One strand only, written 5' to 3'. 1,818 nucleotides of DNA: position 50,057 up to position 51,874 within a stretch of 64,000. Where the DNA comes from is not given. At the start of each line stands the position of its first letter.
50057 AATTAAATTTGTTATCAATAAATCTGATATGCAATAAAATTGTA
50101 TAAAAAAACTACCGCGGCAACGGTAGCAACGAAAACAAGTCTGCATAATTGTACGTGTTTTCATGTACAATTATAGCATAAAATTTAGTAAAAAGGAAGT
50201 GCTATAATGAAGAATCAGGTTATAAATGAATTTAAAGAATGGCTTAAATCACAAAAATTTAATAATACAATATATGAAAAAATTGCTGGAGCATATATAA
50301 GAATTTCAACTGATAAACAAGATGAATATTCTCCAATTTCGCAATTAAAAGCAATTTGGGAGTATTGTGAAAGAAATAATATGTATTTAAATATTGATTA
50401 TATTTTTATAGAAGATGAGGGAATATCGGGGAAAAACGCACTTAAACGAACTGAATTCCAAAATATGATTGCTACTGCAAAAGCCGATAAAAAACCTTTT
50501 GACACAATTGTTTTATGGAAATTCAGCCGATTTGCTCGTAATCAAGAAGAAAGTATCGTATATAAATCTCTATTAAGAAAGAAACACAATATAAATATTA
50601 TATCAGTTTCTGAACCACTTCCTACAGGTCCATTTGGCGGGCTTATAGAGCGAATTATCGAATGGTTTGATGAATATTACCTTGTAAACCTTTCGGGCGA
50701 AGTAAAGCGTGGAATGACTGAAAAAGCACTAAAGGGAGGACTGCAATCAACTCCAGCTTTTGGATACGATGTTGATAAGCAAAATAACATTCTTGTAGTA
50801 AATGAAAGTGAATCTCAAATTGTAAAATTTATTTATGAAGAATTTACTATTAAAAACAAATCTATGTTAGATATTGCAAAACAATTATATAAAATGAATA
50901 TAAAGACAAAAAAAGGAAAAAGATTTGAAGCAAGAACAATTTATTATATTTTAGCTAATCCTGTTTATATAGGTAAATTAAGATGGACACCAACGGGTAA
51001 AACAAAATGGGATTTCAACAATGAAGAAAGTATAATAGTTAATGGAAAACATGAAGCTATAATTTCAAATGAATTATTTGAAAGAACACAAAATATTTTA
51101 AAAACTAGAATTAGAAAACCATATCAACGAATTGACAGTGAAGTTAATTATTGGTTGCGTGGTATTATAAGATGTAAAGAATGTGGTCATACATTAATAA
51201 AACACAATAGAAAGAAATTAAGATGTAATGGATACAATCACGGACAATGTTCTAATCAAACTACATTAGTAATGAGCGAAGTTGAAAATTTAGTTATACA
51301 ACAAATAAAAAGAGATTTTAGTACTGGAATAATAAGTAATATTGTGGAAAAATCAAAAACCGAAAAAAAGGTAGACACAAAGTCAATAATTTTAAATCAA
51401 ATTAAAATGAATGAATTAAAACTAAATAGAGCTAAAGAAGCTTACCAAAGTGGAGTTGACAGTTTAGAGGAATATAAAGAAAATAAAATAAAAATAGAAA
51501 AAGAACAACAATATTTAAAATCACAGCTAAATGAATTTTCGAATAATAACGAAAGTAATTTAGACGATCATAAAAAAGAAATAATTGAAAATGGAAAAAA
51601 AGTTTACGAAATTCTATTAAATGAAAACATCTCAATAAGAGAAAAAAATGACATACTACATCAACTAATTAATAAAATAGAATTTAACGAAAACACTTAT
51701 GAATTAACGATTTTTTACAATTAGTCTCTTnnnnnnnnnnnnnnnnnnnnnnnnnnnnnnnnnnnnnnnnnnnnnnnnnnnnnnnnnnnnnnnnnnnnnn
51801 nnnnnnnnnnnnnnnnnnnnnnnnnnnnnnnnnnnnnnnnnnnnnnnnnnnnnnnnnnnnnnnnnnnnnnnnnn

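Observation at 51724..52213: Prophage with a large serine recombinase inserted inside a cotJC-like spore-coat gene; possible sporulation-gene intervening element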

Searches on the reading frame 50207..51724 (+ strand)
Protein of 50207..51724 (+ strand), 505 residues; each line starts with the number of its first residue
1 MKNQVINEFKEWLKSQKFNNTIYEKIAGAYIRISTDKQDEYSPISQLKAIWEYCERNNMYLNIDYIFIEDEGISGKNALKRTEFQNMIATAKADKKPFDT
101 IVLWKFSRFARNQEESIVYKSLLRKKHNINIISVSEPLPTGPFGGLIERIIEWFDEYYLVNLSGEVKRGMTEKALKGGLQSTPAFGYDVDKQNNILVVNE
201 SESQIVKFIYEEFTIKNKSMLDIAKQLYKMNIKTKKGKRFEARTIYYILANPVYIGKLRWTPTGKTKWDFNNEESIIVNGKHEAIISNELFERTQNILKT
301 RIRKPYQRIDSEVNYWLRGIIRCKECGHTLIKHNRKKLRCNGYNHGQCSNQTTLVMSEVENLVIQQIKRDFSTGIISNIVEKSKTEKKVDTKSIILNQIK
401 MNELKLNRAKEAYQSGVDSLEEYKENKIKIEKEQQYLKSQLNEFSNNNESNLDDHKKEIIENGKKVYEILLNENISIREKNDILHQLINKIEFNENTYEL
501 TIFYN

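Call 3: search_protein_families(library=pfam, proteins=[window:50207-51724:+], max_evalue=0.01)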
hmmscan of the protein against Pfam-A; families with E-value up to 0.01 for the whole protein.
window:50207-51724:+ (505 aa): 3 families
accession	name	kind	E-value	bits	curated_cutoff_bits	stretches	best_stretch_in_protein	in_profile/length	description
PF07508.19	Recombinase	-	2e-23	83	21.1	1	201-301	2-102/102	Recombinase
PF00239.26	Resolvase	-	1.1e-22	81.1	23.3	1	29-178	3-144/145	Resolvase, N terminal domain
PF13408.12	Zn_ribbon_recom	-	2.4e-08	34.7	25.3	1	316-368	1-58/58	Recombinase zinc beta ribbon domain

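Call 25: find_encoding_contigs(protein=window:50207-51724:+, flank=6000, max_places=10)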
Protein window:50207-51724:+ (505 aa): no gene with exactly this product is on record in the collection.

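Call 29: find_related_loci(query=window:50207-51721:+, collection=genome_contigs, flank=6000)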
Query window:50207-51721:+ (505 aa) in genome_contigs; peptide patterns used: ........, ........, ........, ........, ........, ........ (x = any residue, [..] = any of these).
156 stretches matched a pattern; 96 encode a relative of the query (tblastn E <= 1e-3); the best 80 are kept; 77 distinct loci.
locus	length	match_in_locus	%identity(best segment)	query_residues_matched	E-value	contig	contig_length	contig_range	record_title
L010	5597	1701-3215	98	1-505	0e+0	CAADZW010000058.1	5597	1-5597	MAG TPA_asm: Bacilli bacterium, isolate HGM10873, WGS project CAADZW010000000 data, contig: ERS396376_74_k85_25692, whol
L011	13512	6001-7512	48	1-505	3e-140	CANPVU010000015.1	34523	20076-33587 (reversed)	MAG: uncultured Bacilli bacterium isolate Lapin-001__bin42 genome assembly, contig: Lapin-001__NODE_1568_length_34523_co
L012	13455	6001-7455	41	25-503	2e-109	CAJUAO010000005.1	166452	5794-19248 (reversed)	MAG TPA_asm: uncultured Lachnospiraceae bacterium isolate MGBC119292 genome assembly, contig: MGBC119292.5, whole genome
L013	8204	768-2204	42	19-504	7e-109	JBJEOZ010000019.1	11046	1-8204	MAG: Ruminococcus sp. isolate FUKU04_bin.003 NODE_1161_length_11046_cov_7.124193, whole genome shotgun sequence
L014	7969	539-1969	39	25-504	2e-108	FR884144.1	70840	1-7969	Oscillibacter sp. CAG:241 genomic scaffold, scf179, whole genome shotgun sequence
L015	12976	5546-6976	42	19-504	2e-107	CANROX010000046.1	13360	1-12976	MAG: uncultured Clostridia bacterium isolate Lapin-019__bin35 genome assembly, contig: Lapin-019__NODE_2646_length_13360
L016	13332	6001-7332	43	25-459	2e-107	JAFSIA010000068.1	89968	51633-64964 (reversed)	MAG: Lachnospiraceae bacterium isolate RGIG3161 Goat_Rectum.Co__c2757973, whole genome shotgun sequence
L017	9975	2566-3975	41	25-493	2e-104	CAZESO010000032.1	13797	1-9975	MAG TPA_asm: uncultured Roseburia sp. isolate SRP315200_co2_829 genome assembly, contig: NODE_5326_length_13797_cov_5.65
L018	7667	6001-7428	39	20-504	9e-103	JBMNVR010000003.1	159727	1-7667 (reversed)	MAG: Candidatus Howiella sp. isolate SBF912SR2HQ0055 scaffold_315_c1, whole genome shotgun sequence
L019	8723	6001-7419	41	25-504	1e-102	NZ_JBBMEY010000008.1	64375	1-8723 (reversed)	Ruminococcoides intestinihominis strain CLA-AA-H171 CLAAAH171_contig_8_length_64375, whole genome shotgun sequence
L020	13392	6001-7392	36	25-494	6e-96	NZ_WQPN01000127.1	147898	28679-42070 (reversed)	Clostridium sp. MCC353 NODE_198_length_147878_cov_39.787384, whole genome shotgun sequence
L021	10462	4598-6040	36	18-504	3e-94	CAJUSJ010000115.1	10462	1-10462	MAG TPA_asm: uncultured Lachnospiraceae bacterium isolate MGBC165023 genome assembly, contig: MGBC165023.115, whole geno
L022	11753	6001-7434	38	25-503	3e-94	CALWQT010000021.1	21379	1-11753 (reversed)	MAG: uncultured Lachnospiraceae bacterium isolate BRZ_GA__bin76 genome assembly, contig: BRZ_GA__NODE_3564_length_21379_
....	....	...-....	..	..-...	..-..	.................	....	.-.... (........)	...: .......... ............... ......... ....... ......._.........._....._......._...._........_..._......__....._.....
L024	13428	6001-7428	37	25-504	1e-93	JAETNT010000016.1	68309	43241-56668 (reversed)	MAG: Enterocloster bolteae isolate S10_Bin6 scaffold_449_2, whole genome shotgun sequence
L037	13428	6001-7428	35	25-503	1e-91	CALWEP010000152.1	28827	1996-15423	MAG: uncultured Lachnospiraceae bacterium isolate E02__bin28 genome assembly, contig: E02__k127_3536734, whole genome sh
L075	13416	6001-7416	35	26-504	4e-84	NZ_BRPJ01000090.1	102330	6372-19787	Lacrimispora amygdalina strain DSM 12857 sequence090, whole genome shotgun sequence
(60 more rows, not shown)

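Call 39: search_dna_similar(query=window:50207-51721:+, collection=phages, mode=protein, max_rows=30)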
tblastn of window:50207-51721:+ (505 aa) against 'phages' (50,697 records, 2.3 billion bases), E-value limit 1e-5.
Records with a match: 535; places in all: 713; records where one place covers at least 80% of the query: 6.
Best place of each record, by identity: <60% 535.
By first word of the organism name: Streptococcus 160; Bacteriophage 73; Bacillus 56; Staphylococcus 26; Mycobacterium 25; Paenibacillus 24; Clostridium 21; Enterococcus 14; Lactococcus 12; phage 11; and 51 more.
By host as written in the record: - 105; Mycobacterium smegmatis mc2 155 18; Bacillus anthracis 16; Enterococcus faecalis 14; Streptococcus suis 11; Paenibacillus larvae ATCC 9545 9; Paenibacillus larvae 9; Staphylococcus epidermidis 9; and 238 more.
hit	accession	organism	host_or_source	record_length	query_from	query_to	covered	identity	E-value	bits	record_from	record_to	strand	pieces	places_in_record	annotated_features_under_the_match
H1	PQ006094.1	bajarodcaudo virus 3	Neotoma bryanti feces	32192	25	504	95%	40.4%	8e-91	309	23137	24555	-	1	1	integrase | hypothetical protein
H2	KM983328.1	Clostridium phage phiCT453B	Clostridium tetani ATCC 453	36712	27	376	69%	33.8%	3e-36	149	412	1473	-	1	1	serine recombinase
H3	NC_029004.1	Clostridium phage phiCT453B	Clostridium tetani ATCC 453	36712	27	376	69%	33.8%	3e-36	149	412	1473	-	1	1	integrase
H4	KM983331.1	Clostridium phage phiCT19406B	Clostridium tetani ATCC 19406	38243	27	376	69%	33.8%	3e-36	149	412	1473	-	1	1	serine recombinase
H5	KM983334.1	Clostridium phage phiCTC2B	Clostridium tetani C2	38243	27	376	69%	33.8%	3e-36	149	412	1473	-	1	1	serine recombinase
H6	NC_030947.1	Clostridium phage phiCT19406B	Clostridium tetani ATCC 19406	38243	27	376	69%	33.8%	3e-36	149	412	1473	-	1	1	integrase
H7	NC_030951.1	Clostridium phage phiCTC2B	Clostridium tetani C2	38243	27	376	69%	33.8%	3e-36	149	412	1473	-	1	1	integrase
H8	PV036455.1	Lachnospiraceae phage IMGVR 15430980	Lachnospiraceae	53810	28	420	78%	29.9%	8e-20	99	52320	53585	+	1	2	DNA invertase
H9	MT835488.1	Bacteriophage sp.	human fecal samples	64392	13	417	80%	28.9%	2e-32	137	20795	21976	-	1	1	record has no annotation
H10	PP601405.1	Listeria phage 184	Listeria monocytogenes 1184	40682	27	491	92%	25.2%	1e-15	86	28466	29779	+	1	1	integrase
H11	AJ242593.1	Listeria phage A118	Listeria monocytogenes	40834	27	491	92%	25.2%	1e-15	86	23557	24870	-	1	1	int: putative integrase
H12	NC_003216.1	Listeria phage A118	Listeria monocytogenes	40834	27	491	92%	25.2%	1e-15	86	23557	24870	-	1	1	int: integrase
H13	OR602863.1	Moorella phage MCACPph1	Moorella sp. ACPs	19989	27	404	75%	30.8%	8e-33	139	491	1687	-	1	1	integrase | hypothetical protein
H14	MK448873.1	Streptococcus phage Javan202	Streptococcus equinus ES1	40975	21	407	77%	29.2%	5e-21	103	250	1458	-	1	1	integrase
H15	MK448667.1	Streptococcus phage Javan105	Streptococcus constellatus C232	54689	28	420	78%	28.7%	4e-16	88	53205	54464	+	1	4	site-specific recombinase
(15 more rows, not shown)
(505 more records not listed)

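Call 45: search_protein_families(library=pfam, proteins=[L075:5001-5669:+, L075:5710-5958:-, L075:4706-4954:-, L011:7610-8437:+, L011:4892-5845:+], max_evalue=0.01)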
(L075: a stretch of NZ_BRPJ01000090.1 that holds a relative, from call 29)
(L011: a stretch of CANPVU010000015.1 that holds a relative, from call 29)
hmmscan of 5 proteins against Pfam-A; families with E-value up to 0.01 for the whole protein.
L075:5001-5669:+ (222 aa): 2 families
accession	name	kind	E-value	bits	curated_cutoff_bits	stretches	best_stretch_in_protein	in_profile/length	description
PF13739.11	PdaC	-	1.7e-19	71.2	29.1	1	18-115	5-95/95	Deacetylase PdaC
PF11738.13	DUF3298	-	2.1e-13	51.4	24.1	1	134-212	2-83/84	Protein of unknown function (DUF3298)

L075:5710-5958:- (82 aa): 0 families

L075:4706-4954:- (82 aa): 0 families

L011:7610-8437:+ (275 aa): 1 family
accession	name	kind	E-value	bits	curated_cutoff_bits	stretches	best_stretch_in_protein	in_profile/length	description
PF02498.22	Bro-N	-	3.8e-09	37.5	25.6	1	16-106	2-85/96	BRO family, N-terminal domain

L011:4892-5845:+ (317 aa): 5 families
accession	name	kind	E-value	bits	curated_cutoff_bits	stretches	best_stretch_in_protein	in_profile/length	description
PF00929.31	RNase_T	-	5.1e-36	125.1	24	1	44-192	2-164/164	Exonuclease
PF00533.33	BRCT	-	1.1e-06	29.2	21.3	1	230-291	4-68/78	BRCA1 C Terminus (BRCT) domain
PF01612.26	DNA_pol_A_exo1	-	3.1e-05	24.3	23.6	1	94-172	63-128/173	3'-5' exonuclease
PF13482.12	RNase_H_2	-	0.00019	21.8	22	1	45-178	3-120/165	RNase_H superfamily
PF18136.6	DNApol_Exo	-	0.00047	19.8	26.7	1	119-176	131-190/282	DNA mitochondrial polymerase exonuclease domain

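Call 75: get_annotated_region(hit=H1, flank=1500)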
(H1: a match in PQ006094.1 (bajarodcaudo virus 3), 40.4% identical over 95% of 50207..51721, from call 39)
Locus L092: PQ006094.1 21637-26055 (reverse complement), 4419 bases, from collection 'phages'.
description: Bajarodcaudo virus 3 isolate BGG_06_1, complete genome.
organism: bajarodcaudo virus 3 (NCBI taxid 3342782)
taxonomy: Viruses; Duplodnaviria; Heunggongvirae; Uroviricota; Caudoviricetes
host: -; source: Neotoma bryanti feces; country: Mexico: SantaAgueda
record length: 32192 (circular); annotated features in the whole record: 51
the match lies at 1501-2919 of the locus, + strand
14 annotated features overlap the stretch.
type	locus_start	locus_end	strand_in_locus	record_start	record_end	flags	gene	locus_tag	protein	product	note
CDS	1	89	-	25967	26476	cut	-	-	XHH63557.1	resistance protein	-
CDS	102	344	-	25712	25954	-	-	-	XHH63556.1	hypothetical protein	-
CDS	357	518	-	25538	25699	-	-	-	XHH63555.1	hypothetical protein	-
CDS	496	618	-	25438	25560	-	-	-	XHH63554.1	hypothetical protein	-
CDS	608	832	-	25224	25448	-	-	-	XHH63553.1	hypothetical protein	-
CDS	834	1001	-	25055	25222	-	-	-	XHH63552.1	hypothetical protein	-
CDS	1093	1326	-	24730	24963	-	-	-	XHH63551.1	hypothetical protein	-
CDS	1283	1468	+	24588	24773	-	-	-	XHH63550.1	hypothetical protein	-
CDS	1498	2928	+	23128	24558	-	-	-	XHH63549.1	integrase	-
CDS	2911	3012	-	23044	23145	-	-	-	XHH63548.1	hypothetical protein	-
CDS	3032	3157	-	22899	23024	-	-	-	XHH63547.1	hypothetical protein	-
CDS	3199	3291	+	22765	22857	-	-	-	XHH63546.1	hypothetical protein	-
CDS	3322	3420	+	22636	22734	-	-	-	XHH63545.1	hypothetical protein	-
CDS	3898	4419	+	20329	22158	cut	-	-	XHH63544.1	restriction endonuclease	-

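Call 88: search_protein_families(library=pfam, proteins=[L037:11608-13227:+, L037:9060-10562:-, L037:7927-9015:-, L037:10577-11077:-, L020:2007-3584:+], max_evalue=0.001)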
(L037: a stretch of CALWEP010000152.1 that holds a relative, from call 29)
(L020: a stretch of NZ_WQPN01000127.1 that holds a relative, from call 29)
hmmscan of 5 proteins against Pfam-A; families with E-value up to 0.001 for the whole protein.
L037:11608-13227:+ (539 aa): 3 families
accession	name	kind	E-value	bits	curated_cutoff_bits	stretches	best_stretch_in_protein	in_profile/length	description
PF07508.19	Recombinase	-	1.1e-27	96.7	21.1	1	202-321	2-99/102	Recombinase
PF00239.26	Resolvase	-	4.2e-23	82.5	23.3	1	24-176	1-143/145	Resolvase, N terminal domain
PF13408.12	Zn_ribbon_recom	-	2.2e-08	34.8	25.3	1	335-387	1-54/58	Recombinase zinc beta ribbon domain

L037:9060-10562:- (500 aa): 1 family
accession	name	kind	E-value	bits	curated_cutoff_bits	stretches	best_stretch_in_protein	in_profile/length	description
PF01970.21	TctA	-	8.1e-155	516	28.9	1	20-441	1-423/423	Tripartite tricarboxylate transporter TctA family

L037:7927-9015:- (362 aa): 1 family
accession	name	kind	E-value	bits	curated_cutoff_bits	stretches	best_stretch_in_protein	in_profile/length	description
PF03401.19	TctC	-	1e-23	84.7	27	1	93-340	2-252/274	Tripartite tricarboxylate transporter family receptor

L037:10577-11077:- (166 aa): 1 family
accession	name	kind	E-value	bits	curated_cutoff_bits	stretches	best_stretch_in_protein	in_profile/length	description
PF07331.16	TctB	-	7.9e-23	81.6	29.1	1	12-158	2-137/137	Tripartite tricarboxylate transporter TctB family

L020:2007-3584:+ (525 aa): 3 families
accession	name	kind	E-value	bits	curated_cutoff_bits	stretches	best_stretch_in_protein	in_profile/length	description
PF00239.26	Resolvase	-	4.6e-14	53.2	23.3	1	9-161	2-145/145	Resolvase, N terminal domain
PF07508.19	Recombinase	-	9.5e-09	35.9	21.1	1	213-303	19-101/102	Recombinase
PF13408.12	Zn_ribbon_recom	-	0.00014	22.6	25.3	1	316-365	1-53/58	Recombinase zinc beta ribbon domain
